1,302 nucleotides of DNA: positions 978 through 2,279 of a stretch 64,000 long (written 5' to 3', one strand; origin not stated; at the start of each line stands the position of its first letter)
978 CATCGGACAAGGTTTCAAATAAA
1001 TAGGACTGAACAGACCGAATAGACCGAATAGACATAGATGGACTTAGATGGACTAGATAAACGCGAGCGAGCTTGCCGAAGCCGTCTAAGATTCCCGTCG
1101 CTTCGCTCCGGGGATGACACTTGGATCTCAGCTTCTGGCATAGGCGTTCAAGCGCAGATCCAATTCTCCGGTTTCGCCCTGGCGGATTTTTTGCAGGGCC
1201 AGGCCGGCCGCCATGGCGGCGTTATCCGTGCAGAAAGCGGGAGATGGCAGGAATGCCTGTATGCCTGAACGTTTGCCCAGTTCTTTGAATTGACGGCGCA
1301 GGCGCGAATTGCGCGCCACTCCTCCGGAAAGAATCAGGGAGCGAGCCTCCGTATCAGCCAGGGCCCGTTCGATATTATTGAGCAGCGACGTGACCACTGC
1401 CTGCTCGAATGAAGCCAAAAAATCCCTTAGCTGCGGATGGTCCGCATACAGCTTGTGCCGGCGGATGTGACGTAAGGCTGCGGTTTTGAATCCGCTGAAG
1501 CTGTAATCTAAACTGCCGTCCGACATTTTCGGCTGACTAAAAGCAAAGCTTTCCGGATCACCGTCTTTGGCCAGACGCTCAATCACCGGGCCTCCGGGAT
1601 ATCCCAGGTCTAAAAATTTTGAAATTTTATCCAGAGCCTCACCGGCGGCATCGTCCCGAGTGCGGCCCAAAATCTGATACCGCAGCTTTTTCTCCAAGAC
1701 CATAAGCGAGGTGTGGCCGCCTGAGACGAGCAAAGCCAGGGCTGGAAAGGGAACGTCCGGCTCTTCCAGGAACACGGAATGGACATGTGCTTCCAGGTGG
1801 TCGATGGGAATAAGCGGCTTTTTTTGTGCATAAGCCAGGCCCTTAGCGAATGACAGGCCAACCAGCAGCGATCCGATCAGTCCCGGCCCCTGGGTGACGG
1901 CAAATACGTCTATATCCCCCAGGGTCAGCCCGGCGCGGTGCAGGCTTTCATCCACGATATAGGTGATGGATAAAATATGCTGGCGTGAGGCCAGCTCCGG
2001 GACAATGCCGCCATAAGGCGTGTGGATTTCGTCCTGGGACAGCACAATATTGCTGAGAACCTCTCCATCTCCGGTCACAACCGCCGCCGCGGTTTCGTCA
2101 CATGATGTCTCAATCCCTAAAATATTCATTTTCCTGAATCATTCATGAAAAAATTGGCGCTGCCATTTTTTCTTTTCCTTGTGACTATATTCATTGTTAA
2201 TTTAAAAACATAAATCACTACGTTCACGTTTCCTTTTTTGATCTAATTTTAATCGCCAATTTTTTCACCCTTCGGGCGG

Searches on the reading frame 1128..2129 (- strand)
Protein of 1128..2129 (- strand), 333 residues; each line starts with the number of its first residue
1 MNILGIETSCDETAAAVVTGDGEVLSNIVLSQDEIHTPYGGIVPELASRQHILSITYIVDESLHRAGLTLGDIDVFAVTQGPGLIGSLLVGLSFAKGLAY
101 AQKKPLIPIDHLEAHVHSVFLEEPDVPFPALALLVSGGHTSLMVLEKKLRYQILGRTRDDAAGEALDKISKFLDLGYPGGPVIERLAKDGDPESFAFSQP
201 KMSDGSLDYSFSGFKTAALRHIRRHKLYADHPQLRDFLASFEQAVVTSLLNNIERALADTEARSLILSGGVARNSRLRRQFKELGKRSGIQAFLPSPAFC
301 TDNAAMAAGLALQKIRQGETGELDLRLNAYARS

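Call 26: find_encoding_contigs(protein=window:1128-2129:-, flank=3000, max_places=10)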
Protein window:1128-2129:- (333 aa): no gene with exactly this product is on record in the collection.

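Call 27: find_homologous_proteins(query=window:1128-2129:-, max_evalue=1e-60)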
Query window:1128-2129:- (333 aa): 7989 proteins with E <= 1e-60 among 8000 candidates; the best 120 are listed.
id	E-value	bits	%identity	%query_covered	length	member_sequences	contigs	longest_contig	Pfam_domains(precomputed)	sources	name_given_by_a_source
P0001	6.5e-207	704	97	100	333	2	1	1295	PF02543.22,PF00814.32,PF22521.3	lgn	-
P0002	4.6e-196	668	91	100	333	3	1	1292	PF00814.32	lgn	-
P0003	2.6e-186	636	87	100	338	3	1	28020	PF00814.32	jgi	jgi:N6-L-threonylcarbamoyladenine synthase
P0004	2.0e-184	630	87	100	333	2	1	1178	PF00814.32,PF22521.3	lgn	-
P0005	6.3e-180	615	84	100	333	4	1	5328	PF00814.32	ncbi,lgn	ncbi:MAG: tRNA (adenosine(37)-N6)-threonylcarbamoyltransferase complex transferase subunit TsaD [Can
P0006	1.3e-175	601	82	99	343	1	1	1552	PF00814.32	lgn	-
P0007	1.5e-171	588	81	99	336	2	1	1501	PF00814.32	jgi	jgi:N6-L-threonylcarbamoyladenine synthase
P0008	4.4e-151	521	69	100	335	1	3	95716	PF00814.32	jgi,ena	-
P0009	3.3e-150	518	70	100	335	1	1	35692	PF00814.32,PF22521.3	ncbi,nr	ncbi:MAG: tRNA (adenosine(37)-N6)-threonylcarbamoyltransferase complex transferase subunit TsaD [Can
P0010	1.5e-148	512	69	100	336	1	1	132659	PF00814.32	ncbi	ncbi:MAG: tRNA (adenosine(37)-N6)-threonylcarbamoyltransferase complex transferase subunit TsaD [Aci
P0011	1.3e-147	509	69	100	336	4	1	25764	PF00814.32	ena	-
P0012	4.6e-147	507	68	100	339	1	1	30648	PF00814.32,PF22521.3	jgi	-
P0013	1.5e-146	506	67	100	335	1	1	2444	PF00814.32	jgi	jgi:N6-L-threonylcarbamoyladenine synthase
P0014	2.6e-146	505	68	100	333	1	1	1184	PF00814.32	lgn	-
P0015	5.0e-146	504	68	100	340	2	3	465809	PF00814.32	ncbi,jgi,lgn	jgi:N6-L-threonylcarbamoyladenine synthase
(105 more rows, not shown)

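Call 28: find_encoding_contigs(protein=P0003, flank=4000, max_places=3)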
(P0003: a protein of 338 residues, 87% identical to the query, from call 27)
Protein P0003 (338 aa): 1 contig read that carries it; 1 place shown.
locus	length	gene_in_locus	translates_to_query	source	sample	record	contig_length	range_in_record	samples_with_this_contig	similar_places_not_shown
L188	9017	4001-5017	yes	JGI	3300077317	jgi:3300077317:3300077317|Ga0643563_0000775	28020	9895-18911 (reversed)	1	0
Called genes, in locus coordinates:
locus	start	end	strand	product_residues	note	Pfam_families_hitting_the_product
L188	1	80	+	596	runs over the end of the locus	PF00009:GTP_EFTU, PF03144:GTP_EFTU_D2, PF14492:EFG_III (faint), PF00679:EFG_C, PF06421:LepA_C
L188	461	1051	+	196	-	-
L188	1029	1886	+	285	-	-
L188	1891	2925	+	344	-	PF01008:IF-2B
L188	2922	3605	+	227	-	PF00657:Lipase_GDSL, PF13472:Lipase_GDSL_2, PF17182:OSK (weak)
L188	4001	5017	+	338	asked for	PF00814:TsaD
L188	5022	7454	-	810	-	-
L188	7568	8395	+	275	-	PF00535:Glycos_transf_2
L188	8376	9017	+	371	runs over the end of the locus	PF13439:Glyco_transf_4, PF13477:Glyco_trans_4_2 (faint), PF13579:Glyco_trans_4_4, PF00534:Glycos_transf_1, PF13692:Glyco_trans_1_4, PF20706:GT4-conflict (weak)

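Call 29: find_encoding_contigs(protein=P0005, flank=4000, max_places=3)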
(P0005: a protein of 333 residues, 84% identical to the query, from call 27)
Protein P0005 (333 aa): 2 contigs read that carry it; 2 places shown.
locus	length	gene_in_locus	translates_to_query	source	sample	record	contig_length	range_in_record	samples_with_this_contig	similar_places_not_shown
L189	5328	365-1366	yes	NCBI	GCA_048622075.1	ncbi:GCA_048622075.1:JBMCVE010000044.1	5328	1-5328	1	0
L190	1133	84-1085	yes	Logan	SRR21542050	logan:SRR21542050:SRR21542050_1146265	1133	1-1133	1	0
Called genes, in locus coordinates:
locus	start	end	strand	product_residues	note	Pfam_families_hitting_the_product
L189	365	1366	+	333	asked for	PF00814:TsaD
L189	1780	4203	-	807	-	-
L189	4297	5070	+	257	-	PF00535:Glycos_transf_2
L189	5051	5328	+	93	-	PF13439:Glyco_transf_4, PF13579:Glyco_trans_4_4 (weak)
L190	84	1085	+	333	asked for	PF00814:TsaD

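Call 30: find_encoding_contigs(protein=P0009, flank=4000, max_places=2)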
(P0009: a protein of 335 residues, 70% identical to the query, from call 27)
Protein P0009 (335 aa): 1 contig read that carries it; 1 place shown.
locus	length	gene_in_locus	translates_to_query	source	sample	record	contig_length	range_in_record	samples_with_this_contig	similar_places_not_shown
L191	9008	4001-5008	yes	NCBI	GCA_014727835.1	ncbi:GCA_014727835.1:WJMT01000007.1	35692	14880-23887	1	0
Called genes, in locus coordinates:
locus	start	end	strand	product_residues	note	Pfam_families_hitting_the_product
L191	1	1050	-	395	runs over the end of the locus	PF13489:Methyltransf_23, PF07021:MetW, PF08241:Methyltransf_11, PF08242:Methyltransf_12 (weak), PF13649:Methyltransf_25, PF13847:Methyltransf_31 (weak)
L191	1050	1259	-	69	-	PF02416:TatA_B_E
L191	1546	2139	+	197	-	-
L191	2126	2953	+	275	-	-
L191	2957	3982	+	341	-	PF01008:IF-2B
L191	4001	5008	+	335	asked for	PF00814:TsaD, PF22521:HypF_C_2 (weak)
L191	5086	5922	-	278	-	PF02517:Rce1-like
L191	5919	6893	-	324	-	PF22564:HAAS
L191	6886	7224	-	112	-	PF03551:PadR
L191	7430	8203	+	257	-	PF00535:Glycos_transf_2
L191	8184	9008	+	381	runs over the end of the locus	PF13439:Glyco_transf_4, PF13579:Glyco_trans_4_4, PF00534:Glycos_transf_1, PF13692:Glyco_trans_1_4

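Call 72: find_encoding_contigs(protein=P0001, flank=2000, max_places=4)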
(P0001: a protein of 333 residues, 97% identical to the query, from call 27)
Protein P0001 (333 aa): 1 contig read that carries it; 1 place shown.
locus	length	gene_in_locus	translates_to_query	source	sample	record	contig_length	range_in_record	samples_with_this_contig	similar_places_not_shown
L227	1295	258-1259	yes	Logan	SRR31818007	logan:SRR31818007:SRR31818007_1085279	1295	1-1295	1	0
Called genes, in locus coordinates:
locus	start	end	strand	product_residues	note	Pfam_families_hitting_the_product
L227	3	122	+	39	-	?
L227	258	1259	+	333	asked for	PF02543:Carbam_trans_N (faint), PF00814:TsaD, PF22521:HypF_C_2 (faint)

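Call 73: find_encoding_contigs(protein=P0002, flank=2000, max_places=4)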
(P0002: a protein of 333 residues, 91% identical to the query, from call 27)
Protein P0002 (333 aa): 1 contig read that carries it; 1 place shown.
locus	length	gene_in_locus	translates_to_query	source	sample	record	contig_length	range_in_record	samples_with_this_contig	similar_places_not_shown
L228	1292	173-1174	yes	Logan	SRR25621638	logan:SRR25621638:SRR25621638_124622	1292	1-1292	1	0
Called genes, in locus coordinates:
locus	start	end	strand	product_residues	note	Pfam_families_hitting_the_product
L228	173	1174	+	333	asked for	PF00814:TsaD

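Call 74: find_encoding_contigs(protein=P0004, flank=2000, max_places=4)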
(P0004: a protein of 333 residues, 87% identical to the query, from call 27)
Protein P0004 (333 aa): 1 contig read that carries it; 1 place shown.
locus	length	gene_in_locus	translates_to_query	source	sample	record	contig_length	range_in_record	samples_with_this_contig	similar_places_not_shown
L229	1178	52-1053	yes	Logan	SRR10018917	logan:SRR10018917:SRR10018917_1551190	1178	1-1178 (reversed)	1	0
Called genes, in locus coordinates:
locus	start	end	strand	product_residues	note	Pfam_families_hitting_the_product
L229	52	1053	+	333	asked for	PF00814:TsaD, PF22521:HypF_C_2 (faint)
